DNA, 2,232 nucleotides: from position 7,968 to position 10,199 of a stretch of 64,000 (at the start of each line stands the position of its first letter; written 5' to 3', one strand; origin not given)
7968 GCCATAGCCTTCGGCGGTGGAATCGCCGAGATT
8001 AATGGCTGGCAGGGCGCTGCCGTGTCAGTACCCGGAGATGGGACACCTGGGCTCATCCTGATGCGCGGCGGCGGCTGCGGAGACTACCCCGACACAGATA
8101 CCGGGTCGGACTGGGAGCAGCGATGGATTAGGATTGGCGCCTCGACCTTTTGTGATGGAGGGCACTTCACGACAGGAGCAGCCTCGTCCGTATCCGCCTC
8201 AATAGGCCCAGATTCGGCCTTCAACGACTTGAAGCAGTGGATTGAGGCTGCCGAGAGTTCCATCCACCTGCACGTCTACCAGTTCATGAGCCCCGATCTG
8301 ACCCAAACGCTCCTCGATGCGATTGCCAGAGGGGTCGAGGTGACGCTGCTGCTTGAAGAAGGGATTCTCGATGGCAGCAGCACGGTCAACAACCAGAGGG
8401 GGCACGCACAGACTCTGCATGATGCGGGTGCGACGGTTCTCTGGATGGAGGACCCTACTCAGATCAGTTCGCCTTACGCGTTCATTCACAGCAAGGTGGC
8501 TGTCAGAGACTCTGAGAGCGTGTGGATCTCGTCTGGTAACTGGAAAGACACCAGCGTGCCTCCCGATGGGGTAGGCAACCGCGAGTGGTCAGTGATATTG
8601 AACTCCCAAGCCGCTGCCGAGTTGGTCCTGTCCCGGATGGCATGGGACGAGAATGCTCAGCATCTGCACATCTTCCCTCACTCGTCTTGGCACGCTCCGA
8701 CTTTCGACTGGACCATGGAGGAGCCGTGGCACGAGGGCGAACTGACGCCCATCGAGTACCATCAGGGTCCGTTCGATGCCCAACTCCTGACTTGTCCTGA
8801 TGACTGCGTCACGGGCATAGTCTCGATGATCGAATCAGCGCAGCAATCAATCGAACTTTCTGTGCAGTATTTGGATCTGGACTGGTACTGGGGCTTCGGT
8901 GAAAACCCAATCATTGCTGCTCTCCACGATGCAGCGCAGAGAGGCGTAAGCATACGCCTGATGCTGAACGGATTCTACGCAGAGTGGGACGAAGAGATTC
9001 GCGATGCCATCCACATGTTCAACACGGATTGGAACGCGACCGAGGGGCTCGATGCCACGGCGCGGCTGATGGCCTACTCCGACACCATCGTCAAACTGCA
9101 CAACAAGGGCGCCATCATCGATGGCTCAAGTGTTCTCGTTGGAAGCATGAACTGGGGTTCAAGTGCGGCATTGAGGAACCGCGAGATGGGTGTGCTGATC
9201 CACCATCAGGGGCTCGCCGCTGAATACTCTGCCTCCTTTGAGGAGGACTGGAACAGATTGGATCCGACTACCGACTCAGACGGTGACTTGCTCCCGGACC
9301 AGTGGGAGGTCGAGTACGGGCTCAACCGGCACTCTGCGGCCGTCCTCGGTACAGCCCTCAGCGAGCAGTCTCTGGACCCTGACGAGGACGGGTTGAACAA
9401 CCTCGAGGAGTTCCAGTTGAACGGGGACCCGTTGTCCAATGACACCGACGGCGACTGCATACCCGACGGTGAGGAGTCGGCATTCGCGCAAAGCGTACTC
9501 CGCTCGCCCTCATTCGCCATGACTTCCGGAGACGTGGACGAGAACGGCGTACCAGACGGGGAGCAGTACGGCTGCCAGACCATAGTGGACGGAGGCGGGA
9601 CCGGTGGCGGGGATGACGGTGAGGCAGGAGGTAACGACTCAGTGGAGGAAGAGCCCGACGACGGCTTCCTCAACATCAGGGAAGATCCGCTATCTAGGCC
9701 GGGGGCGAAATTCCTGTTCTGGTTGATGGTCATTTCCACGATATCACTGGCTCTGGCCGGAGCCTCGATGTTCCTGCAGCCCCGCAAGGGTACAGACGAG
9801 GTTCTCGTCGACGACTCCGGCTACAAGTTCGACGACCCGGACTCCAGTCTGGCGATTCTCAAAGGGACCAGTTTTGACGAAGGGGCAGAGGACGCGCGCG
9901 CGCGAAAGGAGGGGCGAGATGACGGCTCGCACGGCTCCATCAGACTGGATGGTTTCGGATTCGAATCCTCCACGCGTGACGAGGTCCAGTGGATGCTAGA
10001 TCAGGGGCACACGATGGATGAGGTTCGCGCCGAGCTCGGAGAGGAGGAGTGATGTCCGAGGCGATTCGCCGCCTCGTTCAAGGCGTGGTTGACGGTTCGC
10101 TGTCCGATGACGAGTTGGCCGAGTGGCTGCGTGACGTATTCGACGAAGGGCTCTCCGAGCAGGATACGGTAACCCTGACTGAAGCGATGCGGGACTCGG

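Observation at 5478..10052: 1524-aa surface-anchored fusion of two lamin-tail domains, a PhoX-type phosphatase and a two-HKD PLD-superfamily module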

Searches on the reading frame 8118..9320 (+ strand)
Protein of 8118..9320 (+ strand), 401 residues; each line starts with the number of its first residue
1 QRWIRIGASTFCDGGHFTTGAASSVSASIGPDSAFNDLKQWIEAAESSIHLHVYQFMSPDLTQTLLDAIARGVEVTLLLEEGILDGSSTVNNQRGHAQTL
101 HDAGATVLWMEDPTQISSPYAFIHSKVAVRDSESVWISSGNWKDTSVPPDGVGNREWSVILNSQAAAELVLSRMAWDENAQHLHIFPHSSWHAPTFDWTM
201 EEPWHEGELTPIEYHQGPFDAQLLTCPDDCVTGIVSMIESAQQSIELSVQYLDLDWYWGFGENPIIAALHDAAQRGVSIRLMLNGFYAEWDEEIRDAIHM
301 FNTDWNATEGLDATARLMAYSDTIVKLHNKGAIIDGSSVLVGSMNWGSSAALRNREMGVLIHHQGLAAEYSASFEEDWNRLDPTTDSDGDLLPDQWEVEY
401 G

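Call 12: search_solved_structures(query=window:8118-9320:+, max_evalue=0.01, show_alignments=3)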
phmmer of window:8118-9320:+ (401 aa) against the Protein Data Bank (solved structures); distinct sequences matched with E-value up to 0.01: 5.
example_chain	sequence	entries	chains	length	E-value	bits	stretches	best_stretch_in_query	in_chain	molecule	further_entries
7e0m_A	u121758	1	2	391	1.3e-07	34.1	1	326-380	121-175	Phospholipase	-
4ggj_A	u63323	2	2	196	1.7e-07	33.7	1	322-385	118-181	Mitochondrial cardiolipin hydrolase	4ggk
1byr_A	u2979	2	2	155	2.2e-07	33.4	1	39-87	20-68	PROTEIN (ENDONUCLEASE)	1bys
9lkx_K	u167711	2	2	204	8.3e-06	28.1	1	327-385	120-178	Mitochondrial cardiolipin hydrolase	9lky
6ehi_A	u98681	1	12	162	0.00023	23.4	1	33-145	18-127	Nuclease NucT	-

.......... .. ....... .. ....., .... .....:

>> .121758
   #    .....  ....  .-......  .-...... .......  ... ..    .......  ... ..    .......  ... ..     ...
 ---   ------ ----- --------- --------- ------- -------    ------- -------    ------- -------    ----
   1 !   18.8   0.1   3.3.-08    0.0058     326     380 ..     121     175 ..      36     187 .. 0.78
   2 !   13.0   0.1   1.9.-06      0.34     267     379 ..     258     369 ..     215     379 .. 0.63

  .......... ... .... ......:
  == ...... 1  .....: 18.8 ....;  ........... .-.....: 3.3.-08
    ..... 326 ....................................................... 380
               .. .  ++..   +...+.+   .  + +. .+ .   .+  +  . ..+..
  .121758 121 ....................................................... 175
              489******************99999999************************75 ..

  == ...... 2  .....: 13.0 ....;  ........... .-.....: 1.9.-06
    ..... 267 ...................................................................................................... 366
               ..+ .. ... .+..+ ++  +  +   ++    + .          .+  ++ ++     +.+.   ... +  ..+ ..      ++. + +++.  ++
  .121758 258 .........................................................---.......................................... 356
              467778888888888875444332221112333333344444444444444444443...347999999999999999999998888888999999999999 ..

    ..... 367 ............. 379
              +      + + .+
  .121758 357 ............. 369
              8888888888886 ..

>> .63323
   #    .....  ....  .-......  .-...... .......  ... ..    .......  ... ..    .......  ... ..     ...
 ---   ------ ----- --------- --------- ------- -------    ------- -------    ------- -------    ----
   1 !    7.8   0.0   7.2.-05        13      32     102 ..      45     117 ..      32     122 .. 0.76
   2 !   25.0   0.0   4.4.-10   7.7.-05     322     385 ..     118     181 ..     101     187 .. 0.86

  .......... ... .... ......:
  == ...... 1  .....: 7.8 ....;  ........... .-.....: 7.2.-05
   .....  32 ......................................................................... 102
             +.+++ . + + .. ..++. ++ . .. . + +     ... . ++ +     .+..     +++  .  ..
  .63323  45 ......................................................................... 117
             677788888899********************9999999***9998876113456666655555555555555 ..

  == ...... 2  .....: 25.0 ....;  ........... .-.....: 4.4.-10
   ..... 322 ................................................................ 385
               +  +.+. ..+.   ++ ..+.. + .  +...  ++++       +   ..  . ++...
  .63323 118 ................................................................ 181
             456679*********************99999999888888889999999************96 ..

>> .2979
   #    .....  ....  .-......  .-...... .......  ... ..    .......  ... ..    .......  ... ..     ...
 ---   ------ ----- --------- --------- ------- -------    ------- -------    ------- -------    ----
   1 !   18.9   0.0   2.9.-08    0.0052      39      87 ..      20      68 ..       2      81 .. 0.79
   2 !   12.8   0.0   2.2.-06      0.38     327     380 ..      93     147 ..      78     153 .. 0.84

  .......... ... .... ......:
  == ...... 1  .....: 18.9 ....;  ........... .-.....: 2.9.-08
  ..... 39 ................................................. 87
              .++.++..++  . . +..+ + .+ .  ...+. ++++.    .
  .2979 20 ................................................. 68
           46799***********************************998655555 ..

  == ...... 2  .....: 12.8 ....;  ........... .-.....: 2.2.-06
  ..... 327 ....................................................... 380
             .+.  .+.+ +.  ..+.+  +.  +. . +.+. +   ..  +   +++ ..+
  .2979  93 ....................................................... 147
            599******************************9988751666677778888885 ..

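Call 41: predict_structure(alignment_id=A1)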
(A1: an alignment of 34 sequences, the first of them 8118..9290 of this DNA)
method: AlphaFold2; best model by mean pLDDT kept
length: 391 residues; sequences in the alignment: 34
mean_pLDDT: 89.9   pTM: 0.91
mean pLDDT of the five models: 89.9, 89.8, 89.4, 88.6, 87.6
residues with pLDDT >= 90: 278; 70-90: 81; 50-70: 25; < 50: 7
segments of 3 or more residues with pLDDT < 50: 1-5
pLDDT, mean of each block of 10 residues (from residue 1): 50 86 96 96 98 95 98 97 86 97 97 65 90 97 91 96 97 92 90 93 86 96 90 94 97 74 88 98 86 88 95 93 92 98 86 89 98 94 64 45
secondary structure, 60 per line:
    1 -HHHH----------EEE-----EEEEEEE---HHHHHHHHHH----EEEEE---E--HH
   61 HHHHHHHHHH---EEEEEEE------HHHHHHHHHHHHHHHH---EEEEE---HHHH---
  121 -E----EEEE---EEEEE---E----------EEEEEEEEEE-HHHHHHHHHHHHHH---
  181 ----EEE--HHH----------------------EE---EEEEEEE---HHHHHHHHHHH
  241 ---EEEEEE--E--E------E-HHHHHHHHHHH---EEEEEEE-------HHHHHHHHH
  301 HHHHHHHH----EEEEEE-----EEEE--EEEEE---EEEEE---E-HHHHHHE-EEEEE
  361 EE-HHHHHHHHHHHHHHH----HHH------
elements in order: H2-5 E16-18 E24-30 H34-43 E48-52 H59-70 E74-80 H87-102 E106-110 H114-117 E127-130 E134-138 E153-162 H164-177 E185-187 E220-226 H230-240 E244-249 H264-274 E278-284 H292-308 E313-318 E324-327 E330-334 E338-342 H348-353 E356-362 H364-378

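Call 43: fold_search(model_id=the predicted structure, library=pdb)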
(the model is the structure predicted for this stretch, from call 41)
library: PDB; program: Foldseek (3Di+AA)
matches with E <= 10: 1043; with E <= 0.001: 132
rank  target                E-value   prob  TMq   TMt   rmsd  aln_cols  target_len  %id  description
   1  7e0m_A                2.9e-22  1.00  0.63  0.63  10.7       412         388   17  Crystal structure of phospholipase D (released 2021-12-22)
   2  7e0m_B                1.4e-21  1.00  0.62  0.63  10.1       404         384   17  Crystal structure of phospholipase D (released 2021-12-22)
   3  9vbg_A                5.6e-21  1.00  0.68  0.63   9.6       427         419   15  Cryo-EM structure of human PLD3 apo form (released 2025-12-24)
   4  9vbh_A                7.6e-21  1.00  0.65  0.61   9.8       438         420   15  Cryo-EM structure of human PLD3 bound to ssDNA (poly(T)) (released 2025-12-24)
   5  8v08_B                9.8e-21  1.00  0.65  0.65   9.4       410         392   15  Crystal structure of human PLD4 co-crystallized with 5'Pi-ssDNA (released 2024-03-13)
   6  8v06_C                1.3e-20  1.00  0.63  0.60   9.8       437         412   16  Crystal structure of mouse PLD3 co-crystallized with 5'Pi-ssDNA for 9 days (released 2024-03-13)
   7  8v08_A                2.0e-20  1.00  0.67  0.67   9.0       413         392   16  Crystal structure of human PLD4 co-crystallized with 5'Pi-ssDNA (released 2024-03-13)
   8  8v06_A                2.0e-20  1.00  0.64  0.61   9.3       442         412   15  Crystal structure of mouse PLD3 co-crystallized with 5'Pi-ssDNA for 9 days (released 2024-03-13)
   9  8v06_B                2.4e-20  1.00  0.65  0.61   9.2       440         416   16  Crystal structure of mouse PLD3 co-crystallized with 5'Pi-ssDNA for 9 days (released 2024-03-13)
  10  8v5t_A                2.4e-20  1.00  0.65  0.61  10.0       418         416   15  Crystal structure of Alzheimers disease phospholipase D3 (released 2024-10-09)
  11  8v06_D                2.9e-20  1.00  0.65  0.62   9.8       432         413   17  Crystal structure of mouse PLD3 co-crystallized with 5'Pi-ssDNA for 9 days (released 2024-03-13)
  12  6u8z                  3.0e-20  1.00  0.65  0.47   8.1       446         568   12  Crystal Structure of Catalytic Domain of Human Phospholipase D1 (released 2020-03-18)
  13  8v07_D                5.4e-20  1.00  0.68  0.65   9.3       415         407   17  Crystal structure of mouse PLD3 co-crystallized with 5'Pi-ssDNA for 30 days (released 2024-03-13)
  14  8v07_C                5.4e-20  1.00  0.65  0.62   9.6       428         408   16  Crystal structure of mouse PLD3 co-crystallized with 5'Pi-ssDNA for 30 days (released 2024-03-13)
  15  8v07_B                6.9e-20  1.00  0.67  0.64   9.5       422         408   16  Crystal structure of mouse PLD3 co-crystallized with 5'Pi-ssDNA for 30 days (released 2024-03-13)
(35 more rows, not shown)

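Call 54: find_related_loci(query=A1, collection=genome_contigs, flank=7000)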
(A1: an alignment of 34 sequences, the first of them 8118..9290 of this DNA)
Query A1 (391 aa) in genome_contigs; peptide patterns used: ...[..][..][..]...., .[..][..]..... (x = any residue, [..] = any of these).
345 stretches matched a pattern; 272 encode a relative of the query (tblastn E <= 1e-3); the best 80 are kept; 80 distinct loci.
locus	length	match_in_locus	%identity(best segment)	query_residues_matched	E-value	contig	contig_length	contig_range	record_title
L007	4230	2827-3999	99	1-391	0e+0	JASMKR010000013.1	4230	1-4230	MAG: Candidatus Thalassarchaeaceae archaeon isolate Arabian9_MAG_20 c_000000406372, whole genome shotgun sequence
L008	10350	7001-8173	92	1-391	0e+0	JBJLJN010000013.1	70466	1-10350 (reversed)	MAG: Candidatus Thalassarchaeum sp. isolate LRMED-030 Thalassarchaeum-LRMED-030-C347, whole genome shotgun sequence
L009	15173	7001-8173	92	1-391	0e+0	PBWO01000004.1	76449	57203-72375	MAG: Methanobacteriota archaeon isolate RS814 2235, whole genome shotgun sequence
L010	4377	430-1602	91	1-391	0e+0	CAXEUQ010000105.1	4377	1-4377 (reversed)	MAG TPA_asm: uncultured Candidatus Poseidoniales archaeon isolate ERR599032_concoct_73 genome assembly, contig: ERZ84053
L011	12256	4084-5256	90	1-391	0e+0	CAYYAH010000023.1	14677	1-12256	MAG TPA_asm: uncultured Candidatus Poseidoniales archaeon isolate SRP077602_co4_684 genome assembly, contig: NODE_7280_l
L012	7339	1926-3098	90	1-391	0e+0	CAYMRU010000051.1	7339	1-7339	MAG TPA_asm: uncultured Candidatus Poseidoniales archaeon isolate SRP077602_co11_569 genome assembly, contig: NODE_13316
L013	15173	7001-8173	89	1-391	0e+0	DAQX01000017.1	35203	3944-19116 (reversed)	MAG TPA_asm: Euryarchaeota archaeon UBA86 UBA86_contig_28717, whole genome shotgun sequence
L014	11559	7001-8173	88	1-391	0e+0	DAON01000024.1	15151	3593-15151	MAG TPA_asm: Euryarchaeota archaeon UBA220 UBA220_contig_15680, whole genome shotgun sequence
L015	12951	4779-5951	91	1-391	0e+0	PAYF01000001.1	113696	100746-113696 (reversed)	MAG: Methanobacteriota archaeon isolate SAT11 245624, whole genome shotgun sequence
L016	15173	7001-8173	85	1-391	0e+0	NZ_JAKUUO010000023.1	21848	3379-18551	MAG: Candidatus Thalassarchaeum betae isolate ALOHA_A2.5_135 A2.5-Thalassarchaeum-4_23, whole genome shotgun sequence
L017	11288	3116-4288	86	1-391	0e+0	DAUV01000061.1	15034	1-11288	MAG TPA_asm: Euryarchaeota archaeon UBA623 UBA623_contig_36106, whole genome shotgun sequence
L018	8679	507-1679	84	1-391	0e+0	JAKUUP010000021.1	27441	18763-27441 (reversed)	MAG: Candidatus Thalassarchaeum betae isolate ALOHA_A2.5_136 A2.5-Thalassarchaeum-6_21, whole genome shotgun sequence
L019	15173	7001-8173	84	1-391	0e+0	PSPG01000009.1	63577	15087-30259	MAG: Candidatus Thalassarchaeum betae isolate Cayman_51_deep scaffold_151, whole genome shotgun sequence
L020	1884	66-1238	84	1-391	0e+0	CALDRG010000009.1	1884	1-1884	MAG TPA_asm: uncultured euryarchaeote isolate ERR599125_bin.45_CONCOCT_v1.1_MAG genome assembly, contig: ERZ841701.19507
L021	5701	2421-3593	84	1-391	0e+0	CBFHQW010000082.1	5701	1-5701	MAG: Candidatus Thalassarchaeum sp. isolate AGTU_8_bin_52_permissive genome assembly, contig: AGTU_8_bin_52_permissive_c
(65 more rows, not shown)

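Call 74: search_solved_structures(query=A4, max_evalue=0.01, show_alignments=0)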
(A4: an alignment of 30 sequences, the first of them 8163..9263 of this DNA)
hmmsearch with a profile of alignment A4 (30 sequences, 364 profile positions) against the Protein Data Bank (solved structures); distinct sequences matched with E-value up to 0.01: 21.
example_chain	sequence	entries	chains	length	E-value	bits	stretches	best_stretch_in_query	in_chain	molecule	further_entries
1byr_A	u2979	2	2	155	8.4e-14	54.4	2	5-62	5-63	PROTEIN (ENDONUCLEASE)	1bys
6ehi_A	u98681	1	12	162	2.5e-12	49.5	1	13-128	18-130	Nuclease NucT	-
7e0m_A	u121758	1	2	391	8.7e-12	47.8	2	218-361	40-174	Phospholipase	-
4ggj_A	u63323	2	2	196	1e-11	47.6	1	303-364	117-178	Mitochondrial cardiolipin hydrolase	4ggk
9lkx_K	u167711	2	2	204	2e-10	43.3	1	309-362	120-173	Mitochondrial cardiolipin hydrolase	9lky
4h4a_A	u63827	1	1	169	2e-07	33.4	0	15-66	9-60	Mitochondrial cardiolipin hydrolase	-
4gen_A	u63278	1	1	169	3.5e-07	32.6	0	16-66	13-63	Mitochondrial cardiolipin hydrolase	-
4gel_A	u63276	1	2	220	5.6e-07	32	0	15-66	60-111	Mitochondrial cardiolipin hydrolase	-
4gem_A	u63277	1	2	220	6.9e-07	31.7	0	15-66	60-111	Mitochondrial cardiolipin hydrolase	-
8yr5_A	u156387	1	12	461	1.9e-05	26.9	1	173-321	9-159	CDP-diacylglycerol--serine O-phosphatidyltransferase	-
8v05_A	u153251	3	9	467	6.4e-05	25.2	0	213-361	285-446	5'-3' exonuclease PLD3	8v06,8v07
8yr6_A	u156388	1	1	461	0.00016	23.9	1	173-321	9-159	CDP-diacylglycerol--serine O-phosphatidyltransferase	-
8q1k_A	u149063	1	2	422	0.0012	21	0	213-361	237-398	5'-3' exonuclease PLD3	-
6u8z_A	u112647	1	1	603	0.0012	21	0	292-348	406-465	Phospholipase D1,Phospholipase D1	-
8s86_A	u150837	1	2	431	0.0013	20.9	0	213-361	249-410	5'-3' exonuclease PLD3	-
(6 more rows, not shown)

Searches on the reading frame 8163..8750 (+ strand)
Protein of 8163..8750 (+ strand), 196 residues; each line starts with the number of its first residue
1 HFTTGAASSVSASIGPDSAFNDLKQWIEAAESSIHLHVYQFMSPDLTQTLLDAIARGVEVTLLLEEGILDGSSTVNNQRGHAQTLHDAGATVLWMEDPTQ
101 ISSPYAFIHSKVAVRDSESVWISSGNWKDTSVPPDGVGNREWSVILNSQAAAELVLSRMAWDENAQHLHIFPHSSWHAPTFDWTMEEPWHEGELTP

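Call 68: search_protein_families(library=pfam, proteins=[window:8163-8750:+], max_evalue=0.01)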
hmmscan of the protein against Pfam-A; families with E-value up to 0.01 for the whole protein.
window:8163-8750:+ (196 aa): 2 families
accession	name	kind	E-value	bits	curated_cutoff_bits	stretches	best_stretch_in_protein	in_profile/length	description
PF13091.12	PLDc_2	-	4.1e-17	62.7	27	1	24-156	2-125/132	PLD-like domain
PF11495.14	Regulator_TrmB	-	0.0016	18.2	22.2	1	15-66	7-58/233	Archaeal transcriptional regulator TrmB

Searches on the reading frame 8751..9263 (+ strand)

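Call 68: search_protein_families(library=pfam, proteins=[window:8751-9263:+], max_evalue=0.01)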
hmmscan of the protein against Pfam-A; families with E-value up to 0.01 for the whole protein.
window:8751-9263:+ (171 aa): 2 families
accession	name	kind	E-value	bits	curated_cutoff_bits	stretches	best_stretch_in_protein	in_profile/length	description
PF13091.12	PLDc_2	-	5.9e-24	84.8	27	1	23-167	1-132/132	PLD-like domain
PF00614.28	PLDc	-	0.0097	16.4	21.9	0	116-136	5-25/28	Phospholipase D Active site motif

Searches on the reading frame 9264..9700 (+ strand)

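Call 35: search_protein_families(library=pfam, proteins=[window:9264-9700:+], max_evalue=0.1)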
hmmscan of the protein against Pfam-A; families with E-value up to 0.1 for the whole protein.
window:9264-9700:+ (145 aa): 1 family
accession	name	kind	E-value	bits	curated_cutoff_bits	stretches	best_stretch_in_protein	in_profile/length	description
PF18884.5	TSP3_bac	-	0.00013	22.1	25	0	60-72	1-13/22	Bacterial TSP3 repeat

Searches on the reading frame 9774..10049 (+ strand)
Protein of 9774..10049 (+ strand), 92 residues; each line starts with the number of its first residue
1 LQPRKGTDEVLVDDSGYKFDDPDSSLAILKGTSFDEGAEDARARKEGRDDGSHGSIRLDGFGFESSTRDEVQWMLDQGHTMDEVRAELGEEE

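Call 35: search_protein_families(library=pfam, proteins=[window:9774-10049:+], max_evalue=0.1)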
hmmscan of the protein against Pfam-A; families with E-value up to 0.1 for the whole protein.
window:9774-10049:+ (92 aa): 0 families
